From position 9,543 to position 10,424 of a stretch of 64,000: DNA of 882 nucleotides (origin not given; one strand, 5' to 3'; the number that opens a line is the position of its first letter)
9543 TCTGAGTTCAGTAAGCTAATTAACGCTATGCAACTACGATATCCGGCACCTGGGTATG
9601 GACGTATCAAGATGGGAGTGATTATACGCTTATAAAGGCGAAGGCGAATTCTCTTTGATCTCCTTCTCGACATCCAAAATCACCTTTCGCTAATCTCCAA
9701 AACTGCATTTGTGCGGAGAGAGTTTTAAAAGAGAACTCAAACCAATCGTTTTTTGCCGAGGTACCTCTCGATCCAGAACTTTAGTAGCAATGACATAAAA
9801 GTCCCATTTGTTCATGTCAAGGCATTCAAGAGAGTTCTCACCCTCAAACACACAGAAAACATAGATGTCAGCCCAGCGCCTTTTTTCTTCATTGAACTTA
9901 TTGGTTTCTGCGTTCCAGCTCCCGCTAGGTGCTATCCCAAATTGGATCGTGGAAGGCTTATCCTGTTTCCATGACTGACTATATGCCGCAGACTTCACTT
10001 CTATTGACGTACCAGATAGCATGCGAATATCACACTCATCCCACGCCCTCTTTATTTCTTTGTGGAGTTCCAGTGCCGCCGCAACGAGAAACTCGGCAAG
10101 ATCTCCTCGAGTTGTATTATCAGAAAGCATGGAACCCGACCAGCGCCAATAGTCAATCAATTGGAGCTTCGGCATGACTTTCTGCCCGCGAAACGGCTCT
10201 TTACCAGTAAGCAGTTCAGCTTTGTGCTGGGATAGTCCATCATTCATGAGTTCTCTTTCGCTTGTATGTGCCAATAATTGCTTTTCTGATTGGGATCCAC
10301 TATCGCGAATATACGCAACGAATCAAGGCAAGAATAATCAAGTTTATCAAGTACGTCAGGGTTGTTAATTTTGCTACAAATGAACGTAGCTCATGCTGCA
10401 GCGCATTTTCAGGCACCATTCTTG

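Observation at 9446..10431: A ~110-bp degenerate direct repeat precedes both minus-strand cassettes in the ecsC-der islet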

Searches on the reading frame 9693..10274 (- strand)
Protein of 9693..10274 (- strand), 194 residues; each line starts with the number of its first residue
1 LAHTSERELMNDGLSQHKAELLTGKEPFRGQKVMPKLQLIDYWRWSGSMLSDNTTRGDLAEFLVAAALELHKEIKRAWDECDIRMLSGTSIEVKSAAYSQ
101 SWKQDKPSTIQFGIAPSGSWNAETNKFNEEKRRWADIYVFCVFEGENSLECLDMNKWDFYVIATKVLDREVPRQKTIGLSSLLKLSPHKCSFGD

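Call 12: search_protein_families(library=pfam, proteins=[window:9693-10274:-], max_evalue=0.01)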
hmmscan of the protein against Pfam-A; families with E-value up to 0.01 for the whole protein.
window:9693-10274:- (194 aa): 0 families

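Call 17: find_homologous_proteins(query=window:9693-10247:-)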
Query window:9693-10247:- (185 aa): 181 proteins with E <= 0.001 among 293 candidates; the best 120 are listed.
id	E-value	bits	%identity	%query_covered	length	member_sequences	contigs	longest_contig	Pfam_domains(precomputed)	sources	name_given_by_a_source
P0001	5.3e-104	364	85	100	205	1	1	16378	PF26887.1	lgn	-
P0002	2.0e-102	359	84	100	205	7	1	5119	-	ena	-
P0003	2.3e-101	355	84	100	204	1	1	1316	-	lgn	-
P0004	3.7e-101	355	83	100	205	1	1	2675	-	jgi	-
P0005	8.8e-100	350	82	100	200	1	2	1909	-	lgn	-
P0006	1.1e-96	340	80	100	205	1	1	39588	-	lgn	-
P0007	1.8e-96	339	80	100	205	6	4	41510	-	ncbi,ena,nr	ncbi:MAG: hypothetical protein F4058_05265 [Rhodothermaceae bacterium]|nr:hypothetical protein [Rhod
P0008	1.6e-92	327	78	99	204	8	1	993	PF26887.1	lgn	-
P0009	5.7e-88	312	74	100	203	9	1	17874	PF25941.1,PF26887.1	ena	-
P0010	9.2e-88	311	76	98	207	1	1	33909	PF26887.1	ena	-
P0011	3.5e-83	296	72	99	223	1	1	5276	-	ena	-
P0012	1.5e-78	281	68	100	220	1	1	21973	PF26887.1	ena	-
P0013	1.6e-77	278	66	100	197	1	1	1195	-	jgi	-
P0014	2.0e-77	277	68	100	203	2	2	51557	PF26887.1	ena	-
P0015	1.4e-76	274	67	99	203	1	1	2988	PF26887.1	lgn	-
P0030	8.1e-72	259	62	100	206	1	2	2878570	-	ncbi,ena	-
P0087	1.1e-40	158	44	98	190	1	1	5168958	PF26887.1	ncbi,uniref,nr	ncbi:hypothetical protein FF125_09490 [Aureibaculum algae]|uniref:Uncharacterized protein n=1 Tax=Au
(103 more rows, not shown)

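Call 19: search_protein_families(library=pfam, proteins=[P0001, P0009, P0087], max_evalue=1)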
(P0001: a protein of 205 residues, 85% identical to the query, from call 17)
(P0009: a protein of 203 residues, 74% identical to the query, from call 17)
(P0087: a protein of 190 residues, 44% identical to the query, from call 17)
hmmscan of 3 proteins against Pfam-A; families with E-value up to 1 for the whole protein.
P0001 (205 aa): 1 family
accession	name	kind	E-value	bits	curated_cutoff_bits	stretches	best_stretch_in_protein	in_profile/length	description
PF03810.25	IBN_N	-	0.13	12.7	21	1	55-86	33-65/73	Importin-beta N-terminal domain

P0009 (203 aa): 0 families

P0087 (190 aa): 0 families

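Call 21: find_encoding_contigs(protein=P0001, flank=5000, max_places=4)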
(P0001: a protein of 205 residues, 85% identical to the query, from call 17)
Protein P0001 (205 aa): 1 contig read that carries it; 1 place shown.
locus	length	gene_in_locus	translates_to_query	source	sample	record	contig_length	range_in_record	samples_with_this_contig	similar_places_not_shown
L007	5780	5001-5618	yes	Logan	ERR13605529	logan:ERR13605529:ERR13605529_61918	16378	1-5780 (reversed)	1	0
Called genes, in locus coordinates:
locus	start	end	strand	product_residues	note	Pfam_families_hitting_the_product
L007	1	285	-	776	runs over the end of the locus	PF14312:FG-GAP_2 (faint)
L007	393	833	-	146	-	-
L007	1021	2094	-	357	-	PF21694:DNA_pol3_delta_C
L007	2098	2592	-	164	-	-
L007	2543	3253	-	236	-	PF12797:Fer4_2 (faint), PF14697:Fer4_21 (faint), PF12837:Fer4_6 (faint), PF12838:Fer4_7, PF13187:Fer4_9, PF13237:Fer4_10 (weak), PF13484:Fer4_16 (weak), PF00037:Fer4, +1 more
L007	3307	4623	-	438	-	PF00005:ABC_tran (faint), PF00009:GTP_EFTU, PF01926:MMR_HSR1, PF02421:FeoB_N, PF00009:GTP_EFTU, PF01926:MMR_HSR1, PF02421:FeoB_N, PF14714:KH_dom-like, +7 more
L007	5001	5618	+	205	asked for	PF26887:Phage_T4_End_IV (weak)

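Call 22: find_encoding_contigs(protein=P0007, flank=5000, max_places=4)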
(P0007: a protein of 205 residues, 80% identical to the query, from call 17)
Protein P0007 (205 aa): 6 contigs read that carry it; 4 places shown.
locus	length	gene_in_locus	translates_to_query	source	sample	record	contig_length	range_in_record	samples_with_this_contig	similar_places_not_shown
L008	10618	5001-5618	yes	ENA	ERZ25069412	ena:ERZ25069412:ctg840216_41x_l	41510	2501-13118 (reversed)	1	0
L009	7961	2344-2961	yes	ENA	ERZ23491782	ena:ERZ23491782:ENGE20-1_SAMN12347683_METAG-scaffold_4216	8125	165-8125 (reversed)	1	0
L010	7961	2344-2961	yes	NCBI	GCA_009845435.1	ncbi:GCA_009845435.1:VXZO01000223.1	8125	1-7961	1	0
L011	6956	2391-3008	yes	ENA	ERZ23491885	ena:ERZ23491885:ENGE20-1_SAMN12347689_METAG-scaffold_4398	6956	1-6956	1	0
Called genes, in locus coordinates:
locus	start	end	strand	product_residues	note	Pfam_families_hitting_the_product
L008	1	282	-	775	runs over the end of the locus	PF14312:FG-GAP_2 (faint)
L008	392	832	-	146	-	-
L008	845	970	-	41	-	-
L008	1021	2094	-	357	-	PF21694:DNA_pol3_delta_C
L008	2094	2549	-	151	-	-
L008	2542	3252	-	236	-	PF12797:Fer4_2 (faint), PF14697:Fer4_21 (faint), PF12837:Fer4_6 (faint), PF12838:Fer4_7, PF13187:Fer4_9, PF13237:Fer4_10 (weak), PF13484:Fer4_16 (weak), PF00037:Fer4, +1 more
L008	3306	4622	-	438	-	PF00005:ABC_tran (faint), PF00009:GTP_EFTU, PF01926:MMR_HSR1, PF02421:FeoB_N, PF00009:GTP_EFTU, PF01926:MMR_HSR1, PF02421:FeoB_N, PF14714:KH_dom-like, +7 more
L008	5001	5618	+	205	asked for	-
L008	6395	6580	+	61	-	-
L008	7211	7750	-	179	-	-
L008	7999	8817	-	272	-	PF12787:EcsC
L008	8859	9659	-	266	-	PF02673:BacA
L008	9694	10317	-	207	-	PF05833:NFACT_N, PF05670:NFACT-R_1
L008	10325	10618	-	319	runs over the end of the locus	PF05833:NFACT_N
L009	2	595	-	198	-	PF12797:Fer4_2 (faint), PF14697:Fer4_21 (faint), PF13237:Fer4_10 (weak), PF12837:Fer4_6 (faint), PF12838:Fer4_7, PF13187:Fer4_9, PF13484:Fer4_16 (weak), PF00037:Fer4, +1 more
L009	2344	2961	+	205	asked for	-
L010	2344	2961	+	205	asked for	-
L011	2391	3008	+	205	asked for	-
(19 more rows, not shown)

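Call 23: find_encoding_contigs(protein=P0006, flank=5000, max_places=4)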
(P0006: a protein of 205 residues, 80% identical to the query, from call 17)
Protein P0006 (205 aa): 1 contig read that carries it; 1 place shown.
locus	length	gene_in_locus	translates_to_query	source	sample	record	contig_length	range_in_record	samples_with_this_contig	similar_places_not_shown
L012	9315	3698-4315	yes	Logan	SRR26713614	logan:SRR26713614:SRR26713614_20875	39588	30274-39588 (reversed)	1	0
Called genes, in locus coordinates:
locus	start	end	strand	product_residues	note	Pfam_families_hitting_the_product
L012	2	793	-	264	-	?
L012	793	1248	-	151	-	-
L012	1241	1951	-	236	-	PF12797:Fer4_2 (faint), PF14697:Fer4_21 (faint), PF12837:Fer4_6 (faint), PF12838:Fer4_7, PF13187:Fer4_9, PF13237:Fer4_10 (weak), PF13484:Fer4_16 (weak), PF00037:Fer4, +1 more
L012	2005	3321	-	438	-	PF00005:ABC_tran (faint), PF00009:GTP_EFTU, PF01926:MMR_HSR1, PF02421:FeoB_N, PF00009:GTP_EFTU, PF01926:MMR_HSR1, PF02421:FeoB_N, PF14714:KH_dom-like, +7 more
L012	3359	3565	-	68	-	-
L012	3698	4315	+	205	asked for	-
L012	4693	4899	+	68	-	-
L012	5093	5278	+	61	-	-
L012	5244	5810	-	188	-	PF00873:ACR_tran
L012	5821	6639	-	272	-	PF12787:EcsC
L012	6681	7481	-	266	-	PF02673:BacA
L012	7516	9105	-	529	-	PF05833:NFACT_N, PF05670:NFACT-R_1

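Call 26: find_encoding_contigs(protein=P0010, flank=4000, max_places=3)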
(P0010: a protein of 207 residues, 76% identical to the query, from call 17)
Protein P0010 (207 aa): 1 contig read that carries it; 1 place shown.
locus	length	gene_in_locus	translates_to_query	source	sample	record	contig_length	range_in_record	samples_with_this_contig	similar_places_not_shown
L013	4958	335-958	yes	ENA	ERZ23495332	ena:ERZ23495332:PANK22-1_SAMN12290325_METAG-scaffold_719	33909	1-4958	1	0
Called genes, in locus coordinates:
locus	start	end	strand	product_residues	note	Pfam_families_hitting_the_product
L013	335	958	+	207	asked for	PF26887:Phage_T4_End_IV (weak)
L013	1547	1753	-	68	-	-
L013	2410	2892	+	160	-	-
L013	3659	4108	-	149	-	-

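Call 27: find_encoding_contigs(protein=P0014, flank=4000, max_places=3)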
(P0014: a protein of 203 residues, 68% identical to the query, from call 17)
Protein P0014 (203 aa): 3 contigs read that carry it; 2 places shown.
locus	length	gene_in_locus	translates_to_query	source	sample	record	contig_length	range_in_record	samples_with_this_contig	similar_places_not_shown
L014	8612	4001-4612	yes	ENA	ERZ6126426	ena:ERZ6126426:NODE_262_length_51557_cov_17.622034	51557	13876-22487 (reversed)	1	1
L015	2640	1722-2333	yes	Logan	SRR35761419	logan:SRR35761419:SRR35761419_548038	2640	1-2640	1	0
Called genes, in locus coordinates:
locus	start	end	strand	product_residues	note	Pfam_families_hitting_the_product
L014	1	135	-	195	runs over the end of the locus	PF03544:TonB_C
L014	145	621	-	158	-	PF03449:GreA_GreB_N, PF01272:GreA_GreB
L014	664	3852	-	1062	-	PF25596:CPSase_L_D1, PF02786:CPSase_L_D2, PF02787:CPSase_L_D3, PF25596:CPSase_L_D1, PF02786:CPSase_L_D2, PF02222:ATP-grasp, PF07478:Dala_Dala_lig_C, PF02142:MGS, +7 more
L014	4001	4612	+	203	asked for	PF26887:Phage_T4_End_IV (weak)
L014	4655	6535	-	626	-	PF13667:ThiC-associated, PF01964:ThiC_Rad_SAM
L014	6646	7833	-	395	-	PF23500:DUF7133, PF22807:TrAA12, PF07995:GSDH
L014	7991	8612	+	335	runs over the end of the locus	PF00814:TsaD, PF22521:HypF_C_2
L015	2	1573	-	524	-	?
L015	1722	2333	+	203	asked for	PF26887:Phage_T4_End_IV (weak)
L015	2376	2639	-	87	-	?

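Call 28: find_encoding_contigs(protein=P0030, flank=4000, max_places=3)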
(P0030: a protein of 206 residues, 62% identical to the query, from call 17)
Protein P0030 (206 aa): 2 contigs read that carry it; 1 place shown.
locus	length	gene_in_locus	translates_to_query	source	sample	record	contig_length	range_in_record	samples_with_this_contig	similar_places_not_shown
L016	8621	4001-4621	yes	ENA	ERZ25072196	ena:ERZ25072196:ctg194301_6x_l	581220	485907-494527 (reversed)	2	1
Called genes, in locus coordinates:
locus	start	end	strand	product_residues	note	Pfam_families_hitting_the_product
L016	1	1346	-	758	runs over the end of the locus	PF13620:CarboxypepD_reg, PF13715:CarbopepD_reg_2, PF07715:Plug, PF00593:TonB_dep_Rec_b-barrel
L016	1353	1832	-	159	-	PF13899:Thioredoxin_7, PF13098:Thioredoxin_2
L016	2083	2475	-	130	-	PF03819:MazG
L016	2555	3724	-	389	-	PF01261:AP_endonuc_2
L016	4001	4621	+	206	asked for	-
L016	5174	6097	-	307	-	PF03372:Exo_endo_phos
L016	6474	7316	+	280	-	PF00581:Rhodanese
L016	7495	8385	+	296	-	PF02661:Fic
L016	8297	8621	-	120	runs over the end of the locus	-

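Call 66: search_protein_families(library=padloc, proteins=[P0001], max_evalue=0.01)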
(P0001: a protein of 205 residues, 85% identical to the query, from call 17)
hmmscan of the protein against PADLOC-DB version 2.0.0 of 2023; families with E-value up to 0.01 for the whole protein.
P0001 (205 aa): 0 families

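Call 67: search_protein_families(library=ncbifam, proteins=[P0001], max_evalue=0.01)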
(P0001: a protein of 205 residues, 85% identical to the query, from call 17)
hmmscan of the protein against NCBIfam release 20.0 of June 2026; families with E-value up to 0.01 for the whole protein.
P0001 (205 aa): 0 families

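Call 71: predict_structure(alignment_id=A6)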
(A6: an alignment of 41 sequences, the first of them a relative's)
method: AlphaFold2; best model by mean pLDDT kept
length: 205 residues; sequences in the alignment: 41
mean_pLDDT: 91.0   pTM: 0.87
mean pLDDT of the five models: 91.0, 90.9, 90.1, 88.0, 83.8
residues with pLDDT >= 90: 145; 70-90: 51; 50-70: 6; < 50: 3
segments of 3 or more residues with pLDDT < 50: none
pLDDT, mean of each block of 10 residues (from residue 1): 65 92 86 90 91 97 86 94 96 90 95 84 96 90 95 98 97 98 98 95 58
secondary structure, 60 per line:
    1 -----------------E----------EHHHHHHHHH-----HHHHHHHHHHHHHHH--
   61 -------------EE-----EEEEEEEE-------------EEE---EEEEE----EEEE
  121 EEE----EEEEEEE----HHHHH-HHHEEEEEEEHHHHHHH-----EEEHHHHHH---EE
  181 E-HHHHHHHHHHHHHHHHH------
elements in order: H30-38 H44-58 E81-88 E102-104 E108-112 E117-123 E128-134 H139-143 E148-154 H155-161 E167-169 H170-175 E179-181 H183-199
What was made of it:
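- On PD-(D/E)xK restriction endonuclease fold (the gene between the copies): The AF2 model has pLDDT 91 (call 71).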

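Call 73: fold_search(model_id=the predicted structure, library=pdb)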
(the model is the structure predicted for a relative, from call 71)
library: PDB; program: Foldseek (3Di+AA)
matches with E <= 10: 300; with E <= 0.001: 4
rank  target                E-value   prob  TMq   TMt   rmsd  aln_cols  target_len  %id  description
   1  8q5m_C                2.0e-04  1.00  0.35  0.46   8.5       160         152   17  N-terminal domain of restriction endonuclease Eco15I in the absence of DNA. (released 2024-07-17)
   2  8rpx_D                8.7e-04  1.00  0.42  0.49   6.9       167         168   16  NhoI restriction endonuclease in complex with quadruply methylated DNA target (released 2024-07-17)
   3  8rpx_C                9.8e-04  1.00  0.43  0.54   6.5       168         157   15  NhoI restriction endonuclease in complex with quadruply methylated DNA target (released 2024-07-17)
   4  8rpx_A                9.8e-04  1.00  0.41  0.51   7.1       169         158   16  NhoI restriction endonuclease in complex with quadruply methylated DNA target (released 2024-07-17)
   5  8rpx_B                1.0e-03  1.00  0.41  0.52   7.0       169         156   16  NhoI restriction endonuclease in complex with quadruply methylated DNA target (released 2024-07-17)
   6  8q5n_B                1.1e-03  1.00  0.41  0.53   9.7       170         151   18  Apo form of restriction endonuclease NhoI. (released 2024-07-17)
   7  8q5n_A                1.9e-03  1.00  0.39  0.50   7.7       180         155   17  Apo form of restriction endonuclease NhoI. (released 2024-07-17)
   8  3ksk_A                5.8e-03  0.95  0.38  0.27  11.3       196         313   11  Crystal Structure of single chain PvuII (released 2010-04-14)
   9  3ksk_B                9.7e-03  0.89  0.36  0.26  11.2       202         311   12  Crystal Structure of single chain PvuII (released 2010-04-14)
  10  8q5o_B                1.2e-02  0.99  0.42  0.54   6.5       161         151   17  N-terminal domain of restriction endonuclease Eco15I with tetra-methylated target DNA. (released 2024-07-17)
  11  2ost_A                1.2e-02  0.94  0.38  0.49   8.2       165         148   17  The structure of a bacterial homing endonuclease : I-Ssp6803I (released 2007-03-20)
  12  1k0z_A                2.5e-02  0.85  0.36  0.46   6.8       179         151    8  Crystal Structure of the PvuII endonuclease with Pr3+ and SO4 ions bound in the active site at 2.05A. (released 2003-06-17)
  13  1pvu_A                2.8e-02  0.84  0.36  0.46   7.2       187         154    9  THE CRYSTAL STRUCTURE OF PVUII ENDONUCLEASE REVEALS EXTENSIVE STRUCTURAL HOMOLOGIES TO ECORV (released 1995-03-31)
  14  1ni0_A                6.1e-02  0.77  0.38  0.47   6.3       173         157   10  Structure of the Y94F mutant of the restriction endonuclease PvuII (released 2003-02-04)
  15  1sx8_A                6.9e-02  0.44  0.32  0.28   9.1       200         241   10  EcoRV bound to cognate DNA and Mn2+ (released 2004-04-06)
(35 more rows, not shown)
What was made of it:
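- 9630..10247 (-): Solitary PD-(D/E)xK restriction-endonuclease-like gene. It is 205 aa in relatives. Here an in-frame TAG at 9690-9692 cuts off the last 20 residues. Top PDB fold matches are NhoI, the Eco15I N-domain, PvuII, EcoRV and I-Ssp6803I (calls 71, 73).
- On PD-(D/E)xK restriction endonuclease fold (the gene between the copies): Foldseek top hits are NhoI, Eco15I-N, PvuII, EcoRV and I-Ssp6803I, with E from 2e-4 upward and TM 0.35-0.54 (call 73).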
